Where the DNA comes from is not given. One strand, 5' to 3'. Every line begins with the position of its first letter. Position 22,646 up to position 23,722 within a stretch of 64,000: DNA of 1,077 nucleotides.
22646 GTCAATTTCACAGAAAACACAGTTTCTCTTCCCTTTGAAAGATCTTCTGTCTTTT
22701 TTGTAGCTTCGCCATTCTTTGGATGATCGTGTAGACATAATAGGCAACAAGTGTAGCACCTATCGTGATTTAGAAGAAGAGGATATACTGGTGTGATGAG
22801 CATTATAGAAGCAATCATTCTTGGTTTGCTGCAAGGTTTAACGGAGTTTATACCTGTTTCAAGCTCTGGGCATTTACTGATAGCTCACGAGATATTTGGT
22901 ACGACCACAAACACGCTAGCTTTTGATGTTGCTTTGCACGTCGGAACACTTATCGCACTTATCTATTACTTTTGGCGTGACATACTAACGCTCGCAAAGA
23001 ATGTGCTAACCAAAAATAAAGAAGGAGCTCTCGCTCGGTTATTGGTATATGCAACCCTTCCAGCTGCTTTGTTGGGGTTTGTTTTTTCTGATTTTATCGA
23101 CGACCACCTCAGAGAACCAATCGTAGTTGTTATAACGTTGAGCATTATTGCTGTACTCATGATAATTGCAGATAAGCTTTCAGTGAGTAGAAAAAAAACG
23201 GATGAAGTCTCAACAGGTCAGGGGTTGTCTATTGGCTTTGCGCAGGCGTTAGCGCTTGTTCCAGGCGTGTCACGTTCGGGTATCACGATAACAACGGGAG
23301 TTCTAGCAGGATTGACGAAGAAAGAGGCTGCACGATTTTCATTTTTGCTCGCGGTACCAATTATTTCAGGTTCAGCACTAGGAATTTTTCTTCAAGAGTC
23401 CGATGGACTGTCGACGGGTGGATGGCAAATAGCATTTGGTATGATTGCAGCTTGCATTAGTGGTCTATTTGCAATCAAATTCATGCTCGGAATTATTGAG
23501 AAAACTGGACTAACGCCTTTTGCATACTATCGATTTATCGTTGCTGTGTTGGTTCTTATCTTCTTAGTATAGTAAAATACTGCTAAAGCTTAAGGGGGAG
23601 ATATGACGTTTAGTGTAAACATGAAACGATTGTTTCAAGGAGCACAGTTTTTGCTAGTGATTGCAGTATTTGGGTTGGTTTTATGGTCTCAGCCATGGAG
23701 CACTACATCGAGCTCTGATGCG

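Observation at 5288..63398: Recurrent -10 box exactly 6 nt upstream of the ATG, implying widespread leaderless mRNAs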

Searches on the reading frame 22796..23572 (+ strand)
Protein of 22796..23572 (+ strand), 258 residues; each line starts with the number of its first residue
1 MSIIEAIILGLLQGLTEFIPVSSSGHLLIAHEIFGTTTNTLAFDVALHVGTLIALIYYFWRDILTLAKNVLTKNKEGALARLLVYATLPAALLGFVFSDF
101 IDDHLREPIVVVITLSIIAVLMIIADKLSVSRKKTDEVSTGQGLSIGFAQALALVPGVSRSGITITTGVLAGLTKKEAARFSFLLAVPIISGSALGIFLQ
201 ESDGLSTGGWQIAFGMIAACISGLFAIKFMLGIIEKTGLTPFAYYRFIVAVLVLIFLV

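Call 47: search_protein_families(library=pfam, proteins=[window:22796-23572:+], max_evalue=0.001)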
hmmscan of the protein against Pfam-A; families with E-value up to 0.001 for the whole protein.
window:22796-23572:+ (258 aa): 1 family
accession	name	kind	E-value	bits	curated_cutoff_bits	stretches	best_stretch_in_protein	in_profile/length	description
PF02673.24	BacA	-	7.3e-77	259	33.4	1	6-252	1-257/257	Bacitracin resistance protein BacA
